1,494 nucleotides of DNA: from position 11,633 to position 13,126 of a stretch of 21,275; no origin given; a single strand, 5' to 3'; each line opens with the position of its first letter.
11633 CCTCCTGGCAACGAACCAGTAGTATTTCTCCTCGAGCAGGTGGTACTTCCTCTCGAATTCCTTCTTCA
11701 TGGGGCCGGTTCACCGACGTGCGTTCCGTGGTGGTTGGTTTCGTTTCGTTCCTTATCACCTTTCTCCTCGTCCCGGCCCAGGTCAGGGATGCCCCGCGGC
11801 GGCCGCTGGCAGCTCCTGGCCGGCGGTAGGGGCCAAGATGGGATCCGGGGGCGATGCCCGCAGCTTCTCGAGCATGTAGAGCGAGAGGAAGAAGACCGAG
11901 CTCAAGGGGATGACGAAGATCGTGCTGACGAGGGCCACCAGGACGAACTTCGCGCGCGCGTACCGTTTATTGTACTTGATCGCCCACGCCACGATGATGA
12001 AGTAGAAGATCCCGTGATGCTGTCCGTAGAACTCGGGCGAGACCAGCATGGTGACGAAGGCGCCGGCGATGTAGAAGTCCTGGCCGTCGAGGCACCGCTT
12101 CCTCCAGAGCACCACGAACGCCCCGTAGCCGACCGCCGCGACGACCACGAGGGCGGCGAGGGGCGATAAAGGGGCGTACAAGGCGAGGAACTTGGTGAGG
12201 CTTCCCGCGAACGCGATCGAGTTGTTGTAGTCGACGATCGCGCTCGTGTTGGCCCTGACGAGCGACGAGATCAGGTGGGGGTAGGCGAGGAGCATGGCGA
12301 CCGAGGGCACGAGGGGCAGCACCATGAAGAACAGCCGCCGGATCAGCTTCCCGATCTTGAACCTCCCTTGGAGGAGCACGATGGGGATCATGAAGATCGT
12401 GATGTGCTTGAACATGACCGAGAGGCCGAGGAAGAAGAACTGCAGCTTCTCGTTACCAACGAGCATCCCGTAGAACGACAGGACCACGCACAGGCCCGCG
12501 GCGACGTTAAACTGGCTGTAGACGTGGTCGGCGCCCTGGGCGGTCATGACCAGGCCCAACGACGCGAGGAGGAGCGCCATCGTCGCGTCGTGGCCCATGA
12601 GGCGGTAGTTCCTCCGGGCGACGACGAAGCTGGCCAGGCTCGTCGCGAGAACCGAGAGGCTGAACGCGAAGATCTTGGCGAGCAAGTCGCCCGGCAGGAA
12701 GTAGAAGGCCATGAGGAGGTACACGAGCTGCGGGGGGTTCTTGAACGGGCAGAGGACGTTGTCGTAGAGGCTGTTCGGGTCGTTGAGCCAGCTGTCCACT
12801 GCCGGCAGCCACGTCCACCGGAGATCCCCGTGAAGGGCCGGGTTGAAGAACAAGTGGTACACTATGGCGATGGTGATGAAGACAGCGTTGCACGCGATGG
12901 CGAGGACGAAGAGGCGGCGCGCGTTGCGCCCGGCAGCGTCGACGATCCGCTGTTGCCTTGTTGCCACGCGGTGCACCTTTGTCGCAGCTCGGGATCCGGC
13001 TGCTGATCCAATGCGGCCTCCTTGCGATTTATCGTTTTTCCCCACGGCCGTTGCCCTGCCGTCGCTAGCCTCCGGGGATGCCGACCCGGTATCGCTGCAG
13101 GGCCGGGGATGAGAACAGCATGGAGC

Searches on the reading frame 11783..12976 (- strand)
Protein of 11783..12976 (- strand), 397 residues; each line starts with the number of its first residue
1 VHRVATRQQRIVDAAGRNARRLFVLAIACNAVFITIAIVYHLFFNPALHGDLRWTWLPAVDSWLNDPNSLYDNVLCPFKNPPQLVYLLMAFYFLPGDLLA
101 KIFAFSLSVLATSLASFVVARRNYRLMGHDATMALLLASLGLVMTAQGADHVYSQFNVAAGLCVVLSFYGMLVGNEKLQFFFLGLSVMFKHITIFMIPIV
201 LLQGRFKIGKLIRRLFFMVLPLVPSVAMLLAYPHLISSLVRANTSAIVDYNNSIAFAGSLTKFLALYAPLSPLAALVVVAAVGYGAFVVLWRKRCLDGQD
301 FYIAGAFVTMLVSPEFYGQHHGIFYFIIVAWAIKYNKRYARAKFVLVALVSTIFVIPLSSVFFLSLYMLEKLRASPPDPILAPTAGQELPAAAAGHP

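Call 5: search_protein_families(library=pfam, proteins=[window:11783-12976:-], max_evalue=0.01)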
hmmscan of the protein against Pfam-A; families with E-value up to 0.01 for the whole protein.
window:11783-12976:- (397 aa): 1 family
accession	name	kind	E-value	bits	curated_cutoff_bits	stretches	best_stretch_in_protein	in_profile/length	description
PF09594.16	GT87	-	1.1e-08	35.6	25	1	89-314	7-237/237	Glycosyltransferase family 87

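Call 6: search_protein_families(library=ncbifam, proteins=[window:11783-12976:-], max_evalue=0.01)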
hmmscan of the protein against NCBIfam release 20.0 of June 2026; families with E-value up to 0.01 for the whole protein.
window:11783-12976:- (397 aa): 0 families

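Call 14: find_homologous_proteins(query=window:11783-12976:-)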
Query window:11783-12976:- (397 aa): 3 proteins with E <= 0.001 among 8000 candidates.
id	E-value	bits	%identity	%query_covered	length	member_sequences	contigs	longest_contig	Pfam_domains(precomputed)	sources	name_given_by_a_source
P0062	2.0e-253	858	100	99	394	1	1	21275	PF09594.17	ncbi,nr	ncbi:MAG: DUF2029 domain-containing protein [Candidatus Lokiarchaeota archaeon]|nr:DUF2029 domain-co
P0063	1.6e-188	645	72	99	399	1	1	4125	PF09594.17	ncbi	-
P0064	1.3e-172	592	67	100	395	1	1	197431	PF09594.17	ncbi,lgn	-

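Call 15: find_encoding_contigs(protein=P0064, flank=10000, max_places=5)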
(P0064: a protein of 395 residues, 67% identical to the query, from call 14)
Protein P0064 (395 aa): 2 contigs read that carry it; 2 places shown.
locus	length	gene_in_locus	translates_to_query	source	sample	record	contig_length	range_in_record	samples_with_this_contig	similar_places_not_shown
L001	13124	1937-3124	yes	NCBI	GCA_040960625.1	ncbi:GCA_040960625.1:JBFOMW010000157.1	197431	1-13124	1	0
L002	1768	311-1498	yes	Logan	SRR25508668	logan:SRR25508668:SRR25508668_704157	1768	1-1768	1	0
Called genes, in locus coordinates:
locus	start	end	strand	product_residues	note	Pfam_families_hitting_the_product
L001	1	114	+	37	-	?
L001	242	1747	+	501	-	PF13347:MFS_2, PF07690:MFS_1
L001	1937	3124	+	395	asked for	PF09594:GT87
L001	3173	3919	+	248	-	PF01209:Ubie_methyltran, PF13489:Methyltransf_23, PF07021:MetW (weak), PF13847:Methyltransf_31, PF08241:Methyltransf_11, PF08242:Methyltransf_12, PF13649:Methyltransf_25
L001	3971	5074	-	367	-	PF00535:Glycos_transf_2, PF04138:GtrA_DPMS_TM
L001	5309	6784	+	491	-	PF01555:N6_N4_Mtase (weak)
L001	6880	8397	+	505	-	PF13347:MFS_2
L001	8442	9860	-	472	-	PF01546:Peptidase_M20, PF07687:M20_dimer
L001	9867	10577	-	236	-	-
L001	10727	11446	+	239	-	PF03009:GDPD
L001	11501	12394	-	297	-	-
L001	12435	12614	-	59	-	-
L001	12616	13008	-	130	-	-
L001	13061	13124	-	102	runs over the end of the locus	-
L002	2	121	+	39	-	?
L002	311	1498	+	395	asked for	PF09594:GT87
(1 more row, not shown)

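Call 16: find_encoding_contigs(protein=P0063, flank=10000, max_places=5)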
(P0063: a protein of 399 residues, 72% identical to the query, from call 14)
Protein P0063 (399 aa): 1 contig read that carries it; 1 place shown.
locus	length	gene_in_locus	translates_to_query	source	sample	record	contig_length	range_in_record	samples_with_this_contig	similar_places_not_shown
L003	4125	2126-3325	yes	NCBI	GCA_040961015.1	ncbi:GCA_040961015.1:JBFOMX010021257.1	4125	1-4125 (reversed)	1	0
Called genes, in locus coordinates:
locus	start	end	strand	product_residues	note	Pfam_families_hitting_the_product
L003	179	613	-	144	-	-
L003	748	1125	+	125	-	PF13347:MFS_2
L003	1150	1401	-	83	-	-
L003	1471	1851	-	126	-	-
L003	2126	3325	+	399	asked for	PF09594:GT87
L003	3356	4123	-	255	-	?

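Call 22: find_related_loci(query=A3, collection=genome_contigs, flank=10000)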
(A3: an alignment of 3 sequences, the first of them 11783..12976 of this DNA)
Query A3 (397 aa) in genome_contigs; peptide patterns used: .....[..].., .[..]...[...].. (x = any residue, [..] = any of these).
79 stretches matched a pattern, but none encodes a relative of the query by tblastn (E <= 1e-3).

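Call 24: find_related_loci(query=A3, collection=metagenome_contigs, flank=10000)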
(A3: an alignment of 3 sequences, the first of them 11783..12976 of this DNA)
Query A3 (397 aa) in metagenome_contigs; peptide patterns used: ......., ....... (x = any residue, [..] = any of these).
356 stretches matched a pattern, but none encodes a relative of the query by tblastn (E <= 1e-3).

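Call 34: search_solved_structures(query=window:11783-12976:-, max_evalue=1, show_alignments=1)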
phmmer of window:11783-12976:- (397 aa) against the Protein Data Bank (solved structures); distinct sequences matched with E-value up to 1: 0.

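Call 49: search_protein_families(library=pfam, proteins=[L003:1178-1927:+, L003:474-1259:+, L003:1471-1866:-, L003:137-658:+, L001:242-1747:+], max_evalue=0.01)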
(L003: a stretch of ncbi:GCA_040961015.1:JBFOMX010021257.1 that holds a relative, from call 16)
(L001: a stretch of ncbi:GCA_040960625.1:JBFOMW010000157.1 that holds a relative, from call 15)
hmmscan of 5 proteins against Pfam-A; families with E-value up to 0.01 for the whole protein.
L003:1178-1927:+ (249 aa): 0 families

L003:474-1259:+ (261 aa): 0 families

L003:1471-1866:- (131 aa): 0 families

L003:137-658:+ (173 aa): 0 families

L001:242-1747:+ (501 aa): 2 families
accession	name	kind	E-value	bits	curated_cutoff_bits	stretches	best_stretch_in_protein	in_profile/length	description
PF13347.12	MFS_2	-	6.4e-56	190.1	27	1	64-470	20-427/427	MFS/sugar transport protein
PF07690.21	MFS_1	-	1.1e-07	31.6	33.4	1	55-386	6-326/347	Major Facilitator Superfamily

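Call 54: predict_structure(alignment_id=A3)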
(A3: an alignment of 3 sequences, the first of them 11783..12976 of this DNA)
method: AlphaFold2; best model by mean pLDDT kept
length: 397 residues; sequences in the alignment: 3
mean_pLDDT: 38.5   pTM: 0.23
mean pLDDT of the five models: 38.5, 37.2, 35.8, 35.6, 35.1
residues with pLDDT >= 90: 0; 70-90: 0; 50-70: 1; < 50: 396
segments of 3 or more residues with pLDDT < 50: 1-207, 209-397
pLDDT, mean of each block of 10 residues (from residue 1): 36 43 44 43 40 40 42 42 36 37 42 44 40 41 36 42 44 40 43 37 43 43 37 36 30 31 34 45 40 36 35 33 35 39 40 34 37 37 30 30
secondary structure, 60 per line:
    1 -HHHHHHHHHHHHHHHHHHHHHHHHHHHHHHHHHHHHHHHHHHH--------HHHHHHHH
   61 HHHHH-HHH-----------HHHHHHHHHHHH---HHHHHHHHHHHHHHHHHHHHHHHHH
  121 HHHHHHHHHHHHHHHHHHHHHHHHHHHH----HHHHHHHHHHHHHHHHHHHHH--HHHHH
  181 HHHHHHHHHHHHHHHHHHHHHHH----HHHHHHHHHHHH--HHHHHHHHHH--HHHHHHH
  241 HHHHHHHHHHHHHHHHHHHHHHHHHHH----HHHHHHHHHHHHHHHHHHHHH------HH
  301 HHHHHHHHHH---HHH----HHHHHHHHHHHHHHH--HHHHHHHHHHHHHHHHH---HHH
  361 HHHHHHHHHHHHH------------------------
elements in order: H2-44 H53-65 H81-92 H96-148 H153-173 H176-203 H208-219 H222-231 H234-267 H272-292 H299-310 H321-335 H338-354 H358-373
